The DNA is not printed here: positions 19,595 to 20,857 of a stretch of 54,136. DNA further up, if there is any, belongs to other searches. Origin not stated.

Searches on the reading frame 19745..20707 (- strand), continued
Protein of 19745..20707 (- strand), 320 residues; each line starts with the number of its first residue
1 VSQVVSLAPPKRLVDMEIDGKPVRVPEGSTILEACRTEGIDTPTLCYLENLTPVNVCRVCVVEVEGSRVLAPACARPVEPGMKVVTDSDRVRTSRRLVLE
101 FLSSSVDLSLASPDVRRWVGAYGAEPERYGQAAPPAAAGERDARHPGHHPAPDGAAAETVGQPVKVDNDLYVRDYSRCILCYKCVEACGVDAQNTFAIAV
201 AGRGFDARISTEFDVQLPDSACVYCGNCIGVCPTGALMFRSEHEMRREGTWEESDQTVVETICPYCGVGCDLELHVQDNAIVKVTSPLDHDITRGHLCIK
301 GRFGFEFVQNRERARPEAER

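Call 8: find_homologous_proteins(query=window:19745-20707:-, max_evalue=1e-10)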
Query window:19745-20707:- (320 aa): 8000 proteins with E <= 1e-10 among 8000 candidates; the best 120 are listed.
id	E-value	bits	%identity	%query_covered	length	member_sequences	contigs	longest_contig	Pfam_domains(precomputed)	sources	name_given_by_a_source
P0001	9.4e-213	723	98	100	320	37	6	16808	PF13510.12,PF00037.33,PF12838.13,PF22117.3,PF13237.12,PF13187.12,PF04879.22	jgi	jgi:NADP-reducing hydrogenase subunit HndD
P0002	1.3e-208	710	96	100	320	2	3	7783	PF13510.12,PF00037.33,PF12838.13,PF22117.3,PF13237.12,PF04879.22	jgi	jgi:NADP-reducing hydrogenase subunit HndD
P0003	8.4e-208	707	96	100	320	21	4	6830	PF13510.12,PF00037.33,PF12838.13,PF22117.3,PF13237.12,PF13187.12,PF04879.22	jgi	jgi:NADP-reducing hydrogenase subunit HndD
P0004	2.3e-207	706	-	-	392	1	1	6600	PF13510.12,PF00037.33,PF13484.12,PF12838.13,PF22117.3,PF13237.12,PF13187.12,PF04879.22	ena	-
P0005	2.1e-206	702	96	100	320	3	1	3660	PF13510.12,PF00037.33,PF12838.13,PF22117.3,PF13237.12,PF13187.12,PF04879.22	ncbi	-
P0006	8.8e-205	697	95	100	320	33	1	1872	PF13510.12,PF00037.33,PF12838.13,PF22117.3,PF13237.12,PF13187.12,PF04879.22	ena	-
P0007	1.1e-202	690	93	100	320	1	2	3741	PF13510.12,PF00037.33,PF12838.13,PF22117.3,PF13237.12,PF13187.12,PF04879.22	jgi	-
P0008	1.5e-201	687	93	100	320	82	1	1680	PF13510.12,PF00037.33,PF12838.13,PF22117.3,PF13237.12,PF13187.12,PF04879.22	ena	-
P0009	2.9e-199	679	92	100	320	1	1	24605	PF13510.12,PF00037.33,PF12838.13,PF22117.3,PF13237.12,PF13187.12,PF04879.22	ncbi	-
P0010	7.9e-198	674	91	100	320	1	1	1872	PF13510.12,PF00037.33,PF12838.13,PF22117.3,PF13237.12,PF13187.12,PF04879.22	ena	-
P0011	3.9e-197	672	91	100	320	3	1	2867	PF13510.12,PF00037.33,PF12838.13,PF22117.3,PF13237.12,PF13187.12,PF04879.22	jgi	jgi:NADP-reducing hydrogenase subunit HndD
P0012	1.2e-196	670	90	100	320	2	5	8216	PF13510.12,PF00037.33,PF12838.13,PF22117.3,PF13237.12,PF13187.12,PF04879.22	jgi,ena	-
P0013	1.4e-196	670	90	100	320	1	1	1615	PF13510.12,PF00037.33,PF12838.13,PF22117.3,PF13237.12,PF13187.12,PF04879.22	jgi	-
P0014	4.2e-196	669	90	100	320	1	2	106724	PF13510.12,PF00037.33,PF12838.13,PF22117.3,PF13237.12,PF13187.12,PF04879.22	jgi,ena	-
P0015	4.8e-196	668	90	100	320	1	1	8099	PF13510.12,PF00037.33,PF12838.13,PF22117.3,PF13237.12,PF13187.12,PF04879.22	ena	-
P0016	1.2e-194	664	90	100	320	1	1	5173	PF13510.12,PF00037.33,PF12838.13,PF22117.3,PF13237.12,PF13187.12,PF04879.22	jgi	-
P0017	1.2e-194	664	89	100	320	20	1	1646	PF13510.12,PF00037.33,PF12838.13,PF22117.3,PF13237.12,PF13187.12,PF04879.22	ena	-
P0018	8.3e-194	661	89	100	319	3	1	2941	PF13510.12,PF00037.33,PF12838.13,PF22117.3,PF13237.12,PF13187.12,PF04879.22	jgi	jgi:predicted molibdopterin-dependent oxidoreductase YjgC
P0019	8.8e-193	658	88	100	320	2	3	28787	PF13510.12,PF00037.33,PF12838.13,PF22117.3,PF13237.12,PF13187.12,PF04879.22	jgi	jgi:NADP-reducing hydrogenase subunit HndD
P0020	1.7e-192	657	88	100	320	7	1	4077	PF13510.12,PF00037.33,PF12838.13,PF22117.3,PF13237.12,PF13187.12,PF04879.22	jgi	jgi:NADP-reducing hydrogenase subunit HndD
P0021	9.3e-187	638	87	100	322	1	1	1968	PF13510.12,PF00037.33,PF12838.13,PF22117.3,PF13237.12,PF13187.12,PF04879.22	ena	-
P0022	9.3e-185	631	85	100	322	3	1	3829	PF13510.12,PF00037.33,PF12838.13,PF22117.3,PF13237.12,PF13187.12,PF04879.22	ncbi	-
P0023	5.4e-183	626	89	100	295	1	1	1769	PF13510.12,PF00037.33,PF12838.13,PF22117.3,PF13237.12,PF13187.12,PF04879.22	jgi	jgi:predicted molibdopterin-dependent oxidoreductase YjgC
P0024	2.5e-182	623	84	100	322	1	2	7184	PF13510.12,PF00037.33,PF12838.13,PF22117.3,PF13237.12,PF13187.12,PF04879.22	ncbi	-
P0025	3.5e-182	623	84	100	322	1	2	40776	PF13510.12,PF00111.33,PF00037.33,PF12838.13,PF22117.3,PF13237.12,PF13187.12,PF04879.22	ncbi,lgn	-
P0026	5.3e-182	622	88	100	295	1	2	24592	PF13510.12,PF00037.33,PF12838.13,PF22117.3,PF13237.12,PF13187.12,PF04879.22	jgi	jgi:predicted molibdopterin-dependent oxidoreductase YjgC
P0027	1.6e-178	611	87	100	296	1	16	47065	PF13510.12,PF00037.33,PF12838.13,PF22117.3,PF13237.12,PF13187.12,PF04879.22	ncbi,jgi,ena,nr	ncbi:MAG: 2Fe-2S iron-sulfur cluster binding domain-containing protein [Actinobacteria bacterium]|nr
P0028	5.0e-178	609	87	100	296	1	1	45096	PF13510.12,PF00037.33,PF12838.13,PF22117.3,PF13237.12,PF13187.12,PF04879.22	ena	-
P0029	5.7e-178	609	87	100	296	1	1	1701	PF13510.12,PF00037.33,PF12838.13,PF22117.3,PF13237.12,PF13187.12,PF04879.22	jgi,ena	-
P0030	5.7e-178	609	87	100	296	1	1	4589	PF13510.12,PF00037.33,PF12838.13,PF22117.3,PF13237.12,PF13187.12,PF04879.22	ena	-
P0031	8.1e-178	609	87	100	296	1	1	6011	PF13510.12,PF00037.33,PF12838.13,PF22117.3,PF13237.12,PF13187.12,PF04879.22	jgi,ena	-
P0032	3.1e-176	603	86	100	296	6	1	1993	PF13510.12,PF00037.33,PF12838.13,PF22117.3,PF13237.12,PF13187.12,PF04879.22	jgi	jgi:predicted molibdopterin-dependent oxidoreductase YjgC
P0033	6.1e-176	602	82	98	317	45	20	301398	PF13510.12,PF00037.33,PF12838.13,PF22117.3,PF13237.12,PF13187.12,PF04879.22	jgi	jgi:predicted molibdopterin-dependent oxidoreductase YjgC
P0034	1.1e-174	598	83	97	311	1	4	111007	PF13510.12,PF00037.33,PF12838.13,PF22117.3,PF13237.12,PF13187.12,PF04879.22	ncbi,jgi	ncbi:MAG TPA: 2Fe-2S iron-sulfur cluster-binding protein [Actinomycetota bacterium]|jgi:predicted mo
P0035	2.3e-174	597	81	97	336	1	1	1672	PF13510.12,PF00037.33,PF12838.13,PF22117.3,PF13237.12,PF13187.12,PF04879.22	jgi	-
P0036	1.2e-173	595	84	100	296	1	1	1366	PF13510.12,PF00037.33,PF12838.13,PF22117.3,PF13237.12,PF13187.12,PF04879.22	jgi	jgi:predicted molibdopterin-dependent oxidoreductase YjgC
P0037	7.3e-173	592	78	100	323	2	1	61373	PF13510.12,PF00037.33,PF12838.13,PF22117.3,PF13237.12,PF13187.12,PF04879.22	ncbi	ncbi:MAG: 2Fe-2S iron-sulfur cluster-binding protein [Actinomycetota bacterium]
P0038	1.4e-172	591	82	97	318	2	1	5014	PF13510.12,PF00037.33,PF12838.13,PF22117.3,PF13237.12,PF13187.12,PF04879.22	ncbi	-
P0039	7.2e-172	589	81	97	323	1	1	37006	PF13510.12,PF00037.33,PF12838.13,PF22117.3,PF13237.12,PF13187.12,PF04879.22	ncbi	ncbi:MAG TPA: 2Fe-2S iron-sulfur cluster-binding protein [Actinomycetota bacterium]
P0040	4.6e-171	586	78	98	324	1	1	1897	PF13510.12,PF00037.33,PF12838.13,PF22117.3,PF13237.12,PF13187.12,PF04879.22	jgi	jgi:predicted molibdopterin-dependent oxidoreductase YjgC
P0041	7.1e-171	586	80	97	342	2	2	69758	PF13510.12,PF00037.33,PF12838.13,PF22117.3,PF13237.12,PF13187.12,PF04879.22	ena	-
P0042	5.2e-170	583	78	98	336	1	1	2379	PF13510.12,PF00037.33,PF12838.13,PF22117.3,PF13237.12,PF13187.12,PF04879.22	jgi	jgi:predicted molibdopterin-dependent oxidoreductase YjgC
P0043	7.1e-170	582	79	98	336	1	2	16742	PF13510.12,PF00037.33,PF12838.13,PF22117.3,PF13237.12,PF04879.22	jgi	jgi:predicted molibdopterin-dependent oxidoreductase YjgC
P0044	1.2e-169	582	80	97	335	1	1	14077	PF13510.12,PF00037.33,PF12838.13,PF22117.3,PF13237.12,PF13187.12,PF04879.22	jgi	jgi:NADP-reducing hydrogenase subunit HndD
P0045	1.4e-169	581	80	97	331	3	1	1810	PF13510.12,PF00037.33,PF12838.13,PF22117.3,PF13237.12,PF13187.12,PF04879.22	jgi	-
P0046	2.6e-169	581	79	99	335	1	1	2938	PF13510.12,PF00037.33,PF12838.13,PF22117.3,PF13237.12,PF13187.12,PF04879.22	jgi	jgi:predicted molibdopterin-dependent oxidoreductase YjgC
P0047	2.6e-169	581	79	97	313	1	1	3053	PF13510.12,PF00037.33,PF13484.12,PF12838.13,PF22117.3,PF13237.12,PF13187.12,PF04879.22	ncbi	-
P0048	2.9e-169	580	79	96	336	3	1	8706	PF13510.12,PF00037.33,PF12838.13,PF22117.3,PF13237.12,PF13187.12,PF04879.22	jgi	jgi:NADP-reducing hydrogenase subunit HndD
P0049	4.5e-169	580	80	97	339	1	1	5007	PF13510.12,PF00037.33,PF12838.13,PF22117.3,PF13237.12,PF13187.12,PF04879.22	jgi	jgi:NADP-reducing hydrogenase subunit HndD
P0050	5.6e-169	579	81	96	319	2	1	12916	PF13510.12,PF00037.33,PF13484.12,PF12838.13,PF22117.3,PF13237.12,PF13187.12,PF04879.22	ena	-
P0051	5.8e-169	579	77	98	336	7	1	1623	PF13510.12,PF00037.33,PF12838.13,PF22117.3,PF13237.12,PF13187.12,PF04879.22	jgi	-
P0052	9.1e-169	579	79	98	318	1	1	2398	PF13510.12,PF00037.33,PF12838.13,PF22117.3,PF13237.12,PF13187.12,PF04879.22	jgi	jgi:predicted molibdopterin-dependent oxidoreductase YjgC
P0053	1.0e-168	579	81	96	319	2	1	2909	PF13510.12,PF00037.33,PF13484.12,PF12838.13,PF22117.3,PF13237.12,PF13187.12,PF04879.22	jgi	-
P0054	1.1e-168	579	79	98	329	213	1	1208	PF13510.12,PF00037.33,PF12838.13,PF22117.3,PF13237.12,PF13187.12,PF04879.22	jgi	jgi:NADP-reducing hydrogenase subunit HndD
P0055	1.2e-168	578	80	95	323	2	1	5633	PF13510.12,PF00037.33,PF13484.12,PF12838.13,PF22117.3,PF13237.12,PF13187.12,PF04879.22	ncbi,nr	ncbi:MAG TPA: 2Fe-2S iron-sulfur cluster-binding protein [Actinomycetota bacterium]|nr:2Fe-2S iron-s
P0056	1.3e-168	578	77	98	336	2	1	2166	PF13510.12,PF00037.33,PF12838.13,PF22117.3,PF13237.12,PF13187.12,PF04879.22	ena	-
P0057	1.5e-168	578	80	97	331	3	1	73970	PF13510.12,PF00037.33,PF12838.13,PF22117.3,PF13237.12,PF13187.12,PF04879.22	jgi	jgi:predicted molibdopterin-dependent oxidoreductase YjgC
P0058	1.7e-168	578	78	98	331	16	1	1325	PF13510.12,PF00037.33,PF12838.13,PF22117.3,PF13237.12,PF13187.12,PF04879.22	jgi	-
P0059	3.5e-168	577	79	96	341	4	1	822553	PF13510.12,PF00037.33,PF12838.13,PF22117.3,PF13237.12,PF13187.12,PF04879.22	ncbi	ncbi:MAG: 2Fe-2S iron-sulfur cluster-binding protein [Actinomycetota bacterium]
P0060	3.6e-168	577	79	98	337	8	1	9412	PF13510.12,PF00037.33,PF12838.13,PF22117.3,PF13237.12,PF04879.22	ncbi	ncbi:MAG: 2Fe-2S iron-sulfur cluster-binding protein [Actinomycetota bacterium]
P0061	5.0e-168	576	78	99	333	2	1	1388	PF13510.12,PF00037.33,PF12838.13,PF22117.3,PF13237.12,PF13187.12,PF04879.22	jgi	jgi:NADP-reducing hydrogenase subunit HndD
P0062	5.9e-168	576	79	96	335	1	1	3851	PF13510.12,PF00037.33,PF12838.13,PF22117.3,PF13237.12,PF13187.12,PF04879.22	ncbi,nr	ncbi:MAG TPA: 2Fe-2S iron-sulfur cluster-binding protein [Actinomycetota bacterium]|nr:2Fe-2S iron-s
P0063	9.2e-168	576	78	97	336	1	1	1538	PF13510.12,PF00037.33,PF12838.13,PF22117.3,PF13237.12,PF13187.12,PF04879.22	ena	-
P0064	1.0e-167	575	78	99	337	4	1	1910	PF13510.12,PF00037.33,PF12838.13,PF22117.3,PF13237.12,PF13187.12,PF04879.22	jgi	-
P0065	1.2e-167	575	79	96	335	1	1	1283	PF13510.12,PF00037.33,PF12838.13,PF22117.3,PF13237.12,PF13187.12,PF04879.22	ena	-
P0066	1.3e-167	575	79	97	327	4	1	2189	PF13510.12,PF00037.33,PF12838.13,PF22117.3,PF13237.12,PF13187.12,PF04879.22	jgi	jgi:NADP-reducing hydrogenase subunit HndD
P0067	1.4e-167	575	80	97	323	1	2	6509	PF13510.12,PF00037.33,PF12838.13,PF22117.3,PF13237.12,PF13187.12,PF04879.22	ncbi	-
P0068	1.5e-167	575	78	98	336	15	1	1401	PF13510.12,PF00037.33,PF12838.13,PF22117.3,PF13237.12,PF13187.12,PF04879.22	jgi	jgi:NADP-reducing hydrogenase subunit HndD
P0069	2.0e-167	574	79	96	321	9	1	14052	PF13510.12,PF00037.33,PF12838.13,PF22117.3,PF13237.12,PF13187.12,PF04879.22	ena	-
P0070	2.2e-167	574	79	98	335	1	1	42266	PF13510.12,PF00037.33,PF12838.13,PF22117.3,PF13237.12,PF13187.12,PF04879.22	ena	-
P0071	2.2e-167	574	79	97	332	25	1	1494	PF13510.12,PF00037.33,PF12838.13,PF22117.3,PF13237.12,PF13187.12,PF04879.22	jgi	jgi:predicted molibdopterin-dependent oxidoreductase YjgC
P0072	2.3e-167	574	79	96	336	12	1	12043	PF13510.12,PF00037.33,PF12838.13,PF22117.3,PF13237.12,PF13187.12,PF04879.22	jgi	jgi:NADP-reducing hydrogenase subunit HndD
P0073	2.4e-167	574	78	97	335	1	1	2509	PF13510.12,PF00037.33,PF12838.13,PF22117.3,PF13237.12,PF13187.12,PF04879.22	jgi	jgi:NADP-reducing hydrogenase subunit HndD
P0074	3.0e-167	574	78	98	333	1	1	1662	PF13510.12,PF00037.33,PF12838.13,PF22117.3,PF13237.12,PF04879.22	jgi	jgi:predicted molibdopterin-dependent oxidoreductase YjgC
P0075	4.1e-167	573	78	99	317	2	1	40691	PF13510.12,PF00037.33,PF12838.13,PF22117.3,PF13237.12,PF13187.12,PF04879.22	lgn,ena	-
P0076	4.2e-167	573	79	97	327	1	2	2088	PF13510.12,PF00037.33,PF12838.13,PF22117.3,PF13237.12,PF04879.22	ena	-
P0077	4.2e-167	573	78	97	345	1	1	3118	PF13510.12,PF00037.33,PF13484.12,PF12838.13,PF22117.3,PF13237.12,PF13187.12,PF04879.22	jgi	jgi:predicted molibdopterin-dependent oxidoreductase YjgC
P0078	6.3e-167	573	79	95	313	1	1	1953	PF13510.12,PF00037.33,PF12838.13,PF22117.3,PF13237.12,PF13187.12,PF04879.22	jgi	jgi:NADP-reducing hydrogenase subunit HndD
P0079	6.4e-167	573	79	98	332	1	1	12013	PF13510.12,PF00037.33,PF12838.13,PF22117.3,PF13237.12,PF13187.12,PF04879.22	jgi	jgi:predicted molibdopterin-dependent oxidoreductase YjgC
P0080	7.9e-167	572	78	97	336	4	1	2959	PF13510.12,PF00037.33,PF12838.13,PF22117.3,PF13237.12,PF13187.12,PF04879.22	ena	-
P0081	1.0e-166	572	79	97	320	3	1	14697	PF13510.12,PF00037.33,PF12838.13,PF22117.3,PF13237.12,PF13187.12,PF04879.22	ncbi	ncbi:MAG: 2Fe-2S iron-sulfur cluster-binding protein [Actinomycetota bacterium]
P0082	1.1e-166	572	79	97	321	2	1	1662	PF13510.12,PF00037.33,PF12838.13,PF22117.3,PF13237.12,PF13187.12,PF04879.22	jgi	jgi:predicted molibdopterin-dependent oxidoreductase YjgC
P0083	1.2e-166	572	77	100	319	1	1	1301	PF13510.12,PF00037.33,PF12838.13,PF22117.3,PF13237.12,PF04879.22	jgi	jgi:predicted molibdopterin-dependent oxidoreductase YjgC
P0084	1.4e-166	572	77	99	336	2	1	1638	PF13510.12,PF00037.33,PF12838.13,PF22117.3,PF13237.12,PF13187.12,PF04879.22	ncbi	-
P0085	1.5e-166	571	77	98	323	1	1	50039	PF13510.12,PF00037.33,PF12838.13,PF22117.3,PF13237.12,PF13187.12,PF04879.22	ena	-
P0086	1.5e-166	571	79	100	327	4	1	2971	PF13510.12,PF00037.33,PF12838.13,PF22117.3,PF13237.12,PF04879.22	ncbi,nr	ncbi:MAG TPA: 2Fe-2S iron-sulfur cluster-binding protein [Actinomycetota bacterium]|nr:2Fe-2S iron-s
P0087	2.2e-166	571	79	96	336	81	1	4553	PF13510.12,PF00037.33,PF12838.13,PF22117.3,PF13237.12,PF13187.12,PF04879.22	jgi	jgi:NADP-reducing hydrogenase subunit HndD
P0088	2.7e-166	571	80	97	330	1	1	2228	PF13510.12,PF00037.33,PF12838.13,PF22117.3,PF13237.12,PF13187.12,PF04879.22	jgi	jgi:predicted molibdopterin-dependent oxidoreductase YjgC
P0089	2.8e-166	571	79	98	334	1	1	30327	PF13510.12,PF00037.33,PF12838.13,PF22117.3,PF13237.12,PF04879.22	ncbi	ncbi:MAG TPA: 2Fe-2S iron-sulfur cluster-binding protein [Actinomycetota bacterium]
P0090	2.9e-166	571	78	95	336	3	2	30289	PF13510.12,PF00037.33,PF12838.13,PF22117.3,PF13237.12,PF13187.12,PF04879.22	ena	-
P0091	2.9e-166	571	79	96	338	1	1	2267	PF13510.12,PF00037.33,PF12838.13,PF22117.3,PF13237.12,PF13187.12,PF04879.22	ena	-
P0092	2.9e-166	571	84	93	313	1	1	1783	PF13510.12,PF00037.33,PF13484.12,PF12838.13,PF22117.3,PF13237.12,PF13187.12,PF04879.22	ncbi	ncbi:MAG: 2Fe-2S iron-sulfur cluster-binding protein [Candidatus Velamenicoccus archaeovorus]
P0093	3.1e-166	570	78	99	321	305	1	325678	PF13510.12,PF00037.33,PF12838.13,PF22117.3,PF13237.12,PF13187.12,PF04879.22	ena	-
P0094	4.0e-166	570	79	95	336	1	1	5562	PF13510.12,PF00037.33,PF12838.13,PF22117.3,PF13237.12,PF13187.12,PF04879.22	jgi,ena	-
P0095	4.1e-166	570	79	97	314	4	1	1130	PF13510.12,PF00037.33,PF12838.13,PF22117.3,PF13237.12,PF13187.12,PF04879.22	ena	-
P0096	4.2e-166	570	75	99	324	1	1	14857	PF14697.12,PF13510.12,PF00037.33,PF12838.13,PF22117.3,PF13237.12,PF13187.12,PF04879.22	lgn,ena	-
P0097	4.5e-166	570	78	98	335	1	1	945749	PF13510.12,PF00037.33,PF12838.13,PF22117.3,PF13237.12,PF13187.12,PF04879.22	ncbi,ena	-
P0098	4.6e-166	570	78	99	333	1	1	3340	PF13510.12,PF00037.33,PF12838.13,PF22117.3,PF13237.12,PF13187.12,PF04879.22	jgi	jgi:NADP-reducing hydrogenase subunit HndD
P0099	4.6e-166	570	79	97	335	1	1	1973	PF13510.12,PF00037.33,PF12838.13,PF22117.3,PF13237.12,PF04879.22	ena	-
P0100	4.9e-166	570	79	97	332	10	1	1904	PF13510.12,PF00037.33,PF12838.13,PF22117.3,PF13237.12,PF13187.12,PF04879.22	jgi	jgi:predicted molibdopterin-dependent oxidoreductase YjgC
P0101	5.7e-166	570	79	97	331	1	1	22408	PF13510.12,PF00037.33,PF12838.13,PF22117.3,PF13237.12,PF13187.12,PF04879.22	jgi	jgi:predicted molibdopterin-dependent oxidoreductase YjgC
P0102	5.7e-166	570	77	96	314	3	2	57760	PF13510.12,PF00037.33,PF12838.13,PF22117.3,PF13237.12,PF13187.12,PF04879.22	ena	-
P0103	5.8e-166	570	79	96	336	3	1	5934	PF13510.12,PF00037.33,PF12838.13,PF22117.3,PF13237.12,PF13187.12,PF04879.22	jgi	jgi:NADP-reducing hydrogenase subunit HndD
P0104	6.1e-166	570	76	99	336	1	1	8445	PF13510.12,PF00037.33,PF12838.13,PF13237.12,PF13187.12,PF04879.22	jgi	jgi:NADP-reducing hydrogenase subunit HndD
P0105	6.7e-166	569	79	96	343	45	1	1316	PF13510.12,PF00037.33,PF12838.13,PF22117.3,PF13237.12,PF13187.12,PF04879.22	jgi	jgi:NADP-reducing hydrogenase subunit HndD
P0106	7.2e-166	569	78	97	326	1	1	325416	PF13510.12,PF00037.33,PF12838.13,PF13237.12,PF04879.22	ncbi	ncbi:MAG: 2Fe-2S iron-sulfur cluster-binding protein [Actinomycetota bacterium]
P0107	7.7e-166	569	76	99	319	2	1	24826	PF13510.12,PF00037.33,PF12838.13,PF22117.3,PF13237.12,PF13187.12,PF04879.22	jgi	-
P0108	8.0e-166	569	78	98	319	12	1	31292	PF13510.12,PF00037.33,PF12838.13,PF22117.3,PF13237.12,PF04879.22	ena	-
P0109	9.3e-166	569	77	98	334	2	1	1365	PF13510.12,PF00037.33,PF12838.13,PF22117.3,PF13237.12,PF13187.12,PF04879.22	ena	-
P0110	9.9e-166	569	80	95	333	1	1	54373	PF13510.12,PF00037.33,PF12838.13,PF22117.3,PF13237.12,PF13187.12,PF04879.22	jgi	jgi:predicted molibdopterin-dependent oxidoreductase YjgC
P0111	1.0e-165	569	77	98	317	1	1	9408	PF13510.12,PF00037.33,PF12838.13,PF22117.3,PF13237.12,PF13187.12,PF04879.22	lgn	-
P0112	1.0e-165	569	78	97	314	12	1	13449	PF13510.12,PF00037.33,PF12838.13,PF22117.3,PF13237.12,PF13187.12,PF04879.22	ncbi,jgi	jgi:predicted molibdopterin-dependent oxidoreductase YjgC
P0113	1.1e-165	569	75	99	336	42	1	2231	PF13510.12,PF00037.33,PF12838.13,PF22117.3,PF13237.12,PF13187.12,PF04879.22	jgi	jgi:NADP-reducing hydrogenase subunit HndD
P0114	1.1e-165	569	79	97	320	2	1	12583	PF13510.12,PF00037.33,PF12838.13,PF22117.3,PF13237.12,PF13187.12,PF04879.22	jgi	jgi:predicted molibdopterin-dependent oxidoreductase YjgC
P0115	1.1e-165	569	78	94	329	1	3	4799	PF13510.12,PF00037.33,PF12838.13,PF22117.3,PF13237.12,PF13187.12,PF04879.22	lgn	-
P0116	1.1e-165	569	77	96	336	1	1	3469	PF13510.12,PF00037.33,PF12838.13,PF22117.3,PF13237.12,PF13187.12,PF04879.22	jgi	jgi:NADP-reducing hydrogenase subunit HndD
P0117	1.2e-165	569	78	96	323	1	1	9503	PF13510.12,PF00037.33,PF12838.13,PF22117.3,PF13237.12,PF13187.12,PF04879.22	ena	-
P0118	1.3e-165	568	77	98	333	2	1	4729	PF13510.12,PF00037.33,PF12838.13,PF22117.3,PF13237.12,PF13187.12,PF04879.22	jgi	jgi:predicted molibdopterin-dependent oxidoreductase YjgC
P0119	1.4e-165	568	78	98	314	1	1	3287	PF13510.12,PF00037.33,PF12838.13,PF22117.3,PF13237.12,PF13187.12,PF04879.22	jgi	jgi:predicted molibdopterin-dependent oxidoreductase YjgC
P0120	1.5e-165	568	78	97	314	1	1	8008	PF13510.12,PF00037.33,PF12838.13,PF22117.3,PF13237.12,PF13187.12,PF04879.22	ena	-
